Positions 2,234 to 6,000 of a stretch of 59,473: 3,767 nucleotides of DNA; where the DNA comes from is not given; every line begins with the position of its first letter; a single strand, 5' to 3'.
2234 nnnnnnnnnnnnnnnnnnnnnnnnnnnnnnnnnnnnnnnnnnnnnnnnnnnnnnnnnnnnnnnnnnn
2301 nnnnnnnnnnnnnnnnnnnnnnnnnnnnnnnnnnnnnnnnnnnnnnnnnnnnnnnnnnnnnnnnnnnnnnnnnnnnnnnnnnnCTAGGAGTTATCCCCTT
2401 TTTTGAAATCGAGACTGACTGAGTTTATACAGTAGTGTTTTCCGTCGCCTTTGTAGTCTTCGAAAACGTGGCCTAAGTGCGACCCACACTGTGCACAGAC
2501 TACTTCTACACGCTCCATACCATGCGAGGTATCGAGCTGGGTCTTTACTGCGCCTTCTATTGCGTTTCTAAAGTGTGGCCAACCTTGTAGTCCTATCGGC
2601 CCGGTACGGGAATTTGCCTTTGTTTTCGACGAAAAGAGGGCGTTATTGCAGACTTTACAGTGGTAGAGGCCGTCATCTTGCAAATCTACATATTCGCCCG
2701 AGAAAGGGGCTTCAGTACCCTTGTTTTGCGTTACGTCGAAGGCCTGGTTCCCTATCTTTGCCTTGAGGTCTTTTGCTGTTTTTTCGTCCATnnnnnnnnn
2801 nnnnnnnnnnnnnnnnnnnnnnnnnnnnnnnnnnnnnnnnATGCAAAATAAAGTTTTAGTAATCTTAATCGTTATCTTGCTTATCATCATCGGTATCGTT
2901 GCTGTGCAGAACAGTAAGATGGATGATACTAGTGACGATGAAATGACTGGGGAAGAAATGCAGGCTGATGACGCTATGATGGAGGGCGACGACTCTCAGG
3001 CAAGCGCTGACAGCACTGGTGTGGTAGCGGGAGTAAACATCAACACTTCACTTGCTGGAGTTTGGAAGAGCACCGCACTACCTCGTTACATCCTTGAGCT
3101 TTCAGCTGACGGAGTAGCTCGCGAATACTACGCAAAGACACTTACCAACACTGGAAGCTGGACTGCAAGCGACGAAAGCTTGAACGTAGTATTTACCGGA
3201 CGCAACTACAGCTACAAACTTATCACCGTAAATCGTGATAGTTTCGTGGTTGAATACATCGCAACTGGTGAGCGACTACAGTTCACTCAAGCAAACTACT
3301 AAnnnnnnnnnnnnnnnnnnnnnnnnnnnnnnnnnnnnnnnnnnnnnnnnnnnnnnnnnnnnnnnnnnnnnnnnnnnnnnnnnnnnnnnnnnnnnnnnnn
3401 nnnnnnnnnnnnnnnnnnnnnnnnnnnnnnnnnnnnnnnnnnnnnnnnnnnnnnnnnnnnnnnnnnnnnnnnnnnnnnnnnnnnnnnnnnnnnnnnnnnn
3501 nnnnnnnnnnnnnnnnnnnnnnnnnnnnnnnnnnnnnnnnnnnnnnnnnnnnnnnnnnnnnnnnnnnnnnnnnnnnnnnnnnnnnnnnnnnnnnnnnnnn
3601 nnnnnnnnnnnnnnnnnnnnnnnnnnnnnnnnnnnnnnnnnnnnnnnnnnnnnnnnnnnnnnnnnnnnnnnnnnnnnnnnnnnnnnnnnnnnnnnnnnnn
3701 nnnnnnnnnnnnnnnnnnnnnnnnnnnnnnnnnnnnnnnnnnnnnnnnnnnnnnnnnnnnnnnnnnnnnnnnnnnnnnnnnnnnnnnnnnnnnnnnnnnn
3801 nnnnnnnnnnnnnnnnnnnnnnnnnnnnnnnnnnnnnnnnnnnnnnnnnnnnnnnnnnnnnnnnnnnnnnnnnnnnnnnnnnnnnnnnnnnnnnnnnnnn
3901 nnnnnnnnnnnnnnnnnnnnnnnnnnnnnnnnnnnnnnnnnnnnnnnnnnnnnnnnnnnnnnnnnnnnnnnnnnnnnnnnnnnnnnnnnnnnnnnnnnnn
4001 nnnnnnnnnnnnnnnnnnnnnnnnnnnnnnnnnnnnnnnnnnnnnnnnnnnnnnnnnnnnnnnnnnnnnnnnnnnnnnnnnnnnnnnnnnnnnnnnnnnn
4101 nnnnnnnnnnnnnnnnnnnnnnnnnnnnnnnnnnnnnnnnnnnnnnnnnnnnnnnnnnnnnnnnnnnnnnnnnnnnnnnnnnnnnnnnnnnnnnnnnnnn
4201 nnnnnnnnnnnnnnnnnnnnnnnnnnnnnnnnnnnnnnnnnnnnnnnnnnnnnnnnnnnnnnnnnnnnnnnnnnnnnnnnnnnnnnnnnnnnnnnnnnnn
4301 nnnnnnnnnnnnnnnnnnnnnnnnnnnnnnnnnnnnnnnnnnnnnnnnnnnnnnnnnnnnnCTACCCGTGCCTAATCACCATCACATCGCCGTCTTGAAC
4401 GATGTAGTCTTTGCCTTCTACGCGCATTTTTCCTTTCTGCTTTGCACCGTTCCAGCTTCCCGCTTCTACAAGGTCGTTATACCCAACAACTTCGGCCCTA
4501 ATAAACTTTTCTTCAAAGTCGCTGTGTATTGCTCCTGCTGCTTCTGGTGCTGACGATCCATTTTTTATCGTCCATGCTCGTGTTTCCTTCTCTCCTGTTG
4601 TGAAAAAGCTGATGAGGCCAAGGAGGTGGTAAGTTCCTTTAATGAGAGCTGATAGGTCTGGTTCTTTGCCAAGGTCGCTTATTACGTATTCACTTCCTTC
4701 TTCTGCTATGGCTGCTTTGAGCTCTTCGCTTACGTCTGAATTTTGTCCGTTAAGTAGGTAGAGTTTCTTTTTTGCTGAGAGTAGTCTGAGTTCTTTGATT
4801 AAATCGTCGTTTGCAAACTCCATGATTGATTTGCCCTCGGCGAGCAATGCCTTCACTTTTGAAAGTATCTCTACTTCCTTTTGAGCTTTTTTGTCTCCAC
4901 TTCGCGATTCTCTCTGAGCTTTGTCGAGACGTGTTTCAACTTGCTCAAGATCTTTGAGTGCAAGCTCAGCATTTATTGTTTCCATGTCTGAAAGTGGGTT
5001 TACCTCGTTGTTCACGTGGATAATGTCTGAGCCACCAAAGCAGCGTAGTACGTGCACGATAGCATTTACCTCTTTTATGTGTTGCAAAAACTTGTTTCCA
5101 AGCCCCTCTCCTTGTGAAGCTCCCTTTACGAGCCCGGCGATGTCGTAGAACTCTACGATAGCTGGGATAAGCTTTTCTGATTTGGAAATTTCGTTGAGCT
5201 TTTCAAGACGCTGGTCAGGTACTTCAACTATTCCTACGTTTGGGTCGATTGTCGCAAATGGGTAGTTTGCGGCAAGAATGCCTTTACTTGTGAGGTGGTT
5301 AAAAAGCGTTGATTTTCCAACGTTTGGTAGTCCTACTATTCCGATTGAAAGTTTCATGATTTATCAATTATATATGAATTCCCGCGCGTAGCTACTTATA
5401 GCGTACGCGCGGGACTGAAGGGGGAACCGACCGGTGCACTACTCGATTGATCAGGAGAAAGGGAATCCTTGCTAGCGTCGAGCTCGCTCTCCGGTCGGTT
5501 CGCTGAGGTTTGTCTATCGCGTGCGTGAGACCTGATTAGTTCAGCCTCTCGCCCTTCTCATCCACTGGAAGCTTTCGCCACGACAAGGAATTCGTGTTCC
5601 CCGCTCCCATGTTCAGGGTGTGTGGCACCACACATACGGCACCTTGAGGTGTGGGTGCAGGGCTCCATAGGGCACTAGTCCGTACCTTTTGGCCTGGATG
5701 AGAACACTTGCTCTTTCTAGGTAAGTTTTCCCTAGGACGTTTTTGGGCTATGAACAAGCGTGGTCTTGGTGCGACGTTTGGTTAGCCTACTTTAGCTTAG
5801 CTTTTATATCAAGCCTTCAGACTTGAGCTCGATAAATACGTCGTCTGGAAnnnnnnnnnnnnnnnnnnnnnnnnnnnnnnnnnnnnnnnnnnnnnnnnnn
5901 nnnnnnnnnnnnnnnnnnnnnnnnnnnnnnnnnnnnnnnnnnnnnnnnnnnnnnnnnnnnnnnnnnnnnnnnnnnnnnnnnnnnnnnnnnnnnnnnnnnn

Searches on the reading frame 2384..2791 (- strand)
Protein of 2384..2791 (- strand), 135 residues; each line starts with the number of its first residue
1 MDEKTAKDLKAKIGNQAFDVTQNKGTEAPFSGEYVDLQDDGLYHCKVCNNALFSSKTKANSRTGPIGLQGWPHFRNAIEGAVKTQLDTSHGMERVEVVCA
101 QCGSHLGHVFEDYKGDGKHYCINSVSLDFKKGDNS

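Call 69: search_protein_families(library=pfam, proteins=[window:2384-2791:-], max_evalue=0.01)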
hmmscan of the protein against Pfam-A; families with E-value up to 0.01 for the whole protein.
window:2384-2791:- (135 aa): 3 families
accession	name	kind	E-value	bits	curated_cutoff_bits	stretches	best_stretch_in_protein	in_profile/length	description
PF01641.26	SelR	-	2.4e-40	137.5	24.9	1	15-131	3-116/116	SelR domain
PF03226.21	Yippee-Mis18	-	0.0024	18.4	26.6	1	43-130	3-91/108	Yippee zinc-binding/DNA-binding /Mis18, centromere assembly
PF24046.1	At4g08330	-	0.0051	17.3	27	0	93-115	75-97/129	At4g08330 beta-tent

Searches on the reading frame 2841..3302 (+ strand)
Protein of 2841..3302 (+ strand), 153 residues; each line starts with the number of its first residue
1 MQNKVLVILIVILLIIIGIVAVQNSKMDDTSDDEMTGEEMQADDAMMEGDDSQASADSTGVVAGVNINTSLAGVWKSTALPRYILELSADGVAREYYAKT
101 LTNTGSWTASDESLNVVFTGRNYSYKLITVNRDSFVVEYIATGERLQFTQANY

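Call 69: search_protein_families(library=pfam, proteins=[window:2841-3302:+], max_evalue=0.01)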
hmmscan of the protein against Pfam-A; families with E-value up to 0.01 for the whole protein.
window:2841-3302:+ (153 aa): 2 families
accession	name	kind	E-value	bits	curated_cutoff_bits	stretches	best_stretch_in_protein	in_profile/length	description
PF11837.13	INV_N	-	0.0018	19.2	27.8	1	6-72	25-91/109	Beta-fructofuranosidase, N-terminal domain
PF12679.13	ABC2_membrane_2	-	0.0093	15.7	27.2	0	3-102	14-100/283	ABC-2 family transporter protein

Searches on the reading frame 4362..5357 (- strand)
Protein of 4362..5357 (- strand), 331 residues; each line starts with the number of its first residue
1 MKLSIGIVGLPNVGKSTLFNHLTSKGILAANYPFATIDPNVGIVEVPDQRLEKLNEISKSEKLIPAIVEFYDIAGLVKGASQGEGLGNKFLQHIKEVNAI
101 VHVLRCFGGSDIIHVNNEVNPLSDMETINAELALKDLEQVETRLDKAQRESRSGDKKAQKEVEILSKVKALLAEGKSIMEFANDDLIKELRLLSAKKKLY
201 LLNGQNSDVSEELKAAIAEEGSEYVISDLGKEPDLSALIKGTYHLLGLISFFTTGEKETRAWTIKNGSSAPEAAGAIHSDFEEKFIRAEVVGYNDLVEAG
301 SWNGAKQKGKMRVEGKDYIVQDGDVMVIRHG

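Call 24: search_protein_families(library=pfam, proteins=[window:4362-5357:-], max_evalue=0.001)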
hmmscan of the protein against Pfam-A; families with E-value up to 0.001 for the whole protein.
window:4362-5357:- (331 aa): 4 families
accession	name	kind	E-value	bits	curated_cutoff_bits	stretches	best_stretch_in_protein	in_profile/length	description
PF06071.19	YchF-GTPase_C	-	2.6e-38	130.5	27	1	248-329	1-82/84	Protein of unknown function (DUF933)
PF01926.29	MMR_HSR1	-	2e-21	76.6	21.9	1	5-120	2-97/113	50S ribosome-binding GTPase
PF02421.24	FeoB_N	-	9.8e-08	32.1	27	1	5-50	3-48/156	Ferrous iron transport protein B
PF02824.27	TGS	-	3.4e-05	24.2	22.2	1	264-326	13-56/60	TGS domain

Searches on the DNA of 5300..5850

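Call 97: search_rna_families(source=window, start=5300, end=5850, threshold=evalue, max_evalue=1)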
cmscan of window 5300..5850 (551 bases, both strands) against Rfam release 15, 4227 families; matches with E-value up to 1: 0.
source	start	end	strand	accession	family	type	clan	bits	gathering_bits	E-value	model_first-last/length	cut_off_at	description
